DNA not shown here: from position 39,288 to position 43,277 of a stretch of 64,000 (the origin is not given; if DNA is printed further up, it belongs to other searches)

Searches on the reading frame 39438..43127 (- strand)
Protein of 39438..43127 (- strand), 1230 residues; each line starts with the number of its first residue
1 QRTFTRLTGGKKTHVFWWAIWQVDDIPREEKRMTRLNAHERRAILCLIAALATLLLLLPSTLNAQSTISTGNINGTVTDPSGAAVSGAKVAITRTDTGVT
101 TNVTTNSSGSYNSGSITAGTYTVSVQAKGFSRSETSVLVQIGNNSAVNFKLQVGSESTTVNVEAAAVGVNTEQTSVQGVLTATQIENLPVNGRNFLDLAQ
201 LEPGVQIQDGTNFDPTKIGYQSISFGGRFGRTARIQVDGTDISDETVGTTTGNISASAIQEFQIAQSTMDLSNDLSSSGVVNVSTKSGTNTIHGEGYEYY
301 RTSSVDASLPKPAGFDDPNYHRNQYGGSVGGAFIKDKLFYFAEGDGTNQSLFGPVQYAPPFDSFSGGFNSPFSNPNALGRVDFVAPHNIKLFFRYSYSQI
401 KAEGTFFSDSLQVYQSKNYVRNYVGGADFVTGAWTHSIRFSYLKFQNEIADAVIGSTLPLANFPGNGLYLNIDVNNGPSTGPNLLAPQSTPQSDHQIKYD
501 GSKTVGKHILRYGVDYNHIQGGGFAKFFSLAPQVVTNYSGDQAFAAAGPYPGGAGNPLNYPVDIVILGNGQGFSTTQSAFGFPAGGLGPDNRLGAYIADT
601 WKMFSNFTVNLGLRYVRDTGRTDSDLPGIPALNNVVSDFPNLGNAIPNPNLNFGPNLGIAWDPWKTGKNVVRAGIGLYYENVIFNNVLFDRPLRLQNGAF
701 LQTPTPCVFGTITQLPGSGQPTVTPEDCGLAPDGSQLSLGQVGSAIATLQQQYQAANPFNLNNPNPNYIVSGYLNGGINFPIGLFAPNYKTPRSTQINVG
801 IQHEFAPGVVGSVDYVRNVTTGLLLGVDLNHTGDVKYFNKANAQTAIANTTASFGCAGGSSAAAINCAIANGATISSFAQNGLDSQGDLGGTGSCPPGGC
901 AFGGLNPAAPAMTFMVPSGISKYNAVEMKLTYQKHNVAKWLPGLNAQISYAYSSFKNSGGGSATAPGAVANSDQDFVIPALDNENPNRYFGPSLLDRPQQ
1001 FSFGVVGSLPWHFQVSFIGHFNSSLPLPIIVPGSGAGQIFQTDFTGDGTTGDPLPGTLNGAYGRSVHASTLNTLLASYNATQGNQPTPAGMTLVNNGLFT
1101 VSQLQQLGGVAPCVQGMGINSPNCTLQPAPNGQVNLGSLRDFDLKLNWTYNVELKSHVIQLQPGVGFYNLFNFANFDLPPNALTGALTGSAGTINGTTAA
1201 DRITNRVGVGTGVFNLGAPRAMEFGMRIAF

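Call 17: search_protein_families(library=pfam, proteins=[window:39438-43127:-], max_evalue=0.01)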
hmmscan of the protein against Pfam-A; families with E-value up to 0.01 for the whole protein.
window:39438-43127:- (1230 aa): 5 families
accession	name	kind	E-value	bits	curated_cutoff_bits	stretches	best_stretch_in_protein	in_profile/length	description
PF25183.1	OMP_b-brl_4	-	4.4e-53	181.3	30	2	367-1202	147-835/838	Outer membrane beta barrel domain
PF13620.12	CarboxypepD_reg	-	4.1e-19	69.1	32.3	1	73-152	2-82/82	Carboxypeptidase regulatory-like domain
PF13715.12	CarbopepD_reg_2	-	4.5e-08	33.5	32.2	1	73-153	1-78/88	CarboxypepD_reg-like domain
PF17210.9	SdrD_B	-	9.3e-05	23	29.7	1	72-137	12-77/112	SdrD B-like domain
PF17802.7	SpaA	-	0.00054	20.5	23.1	1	75-147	5-83/91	Prealbumin-like fold domain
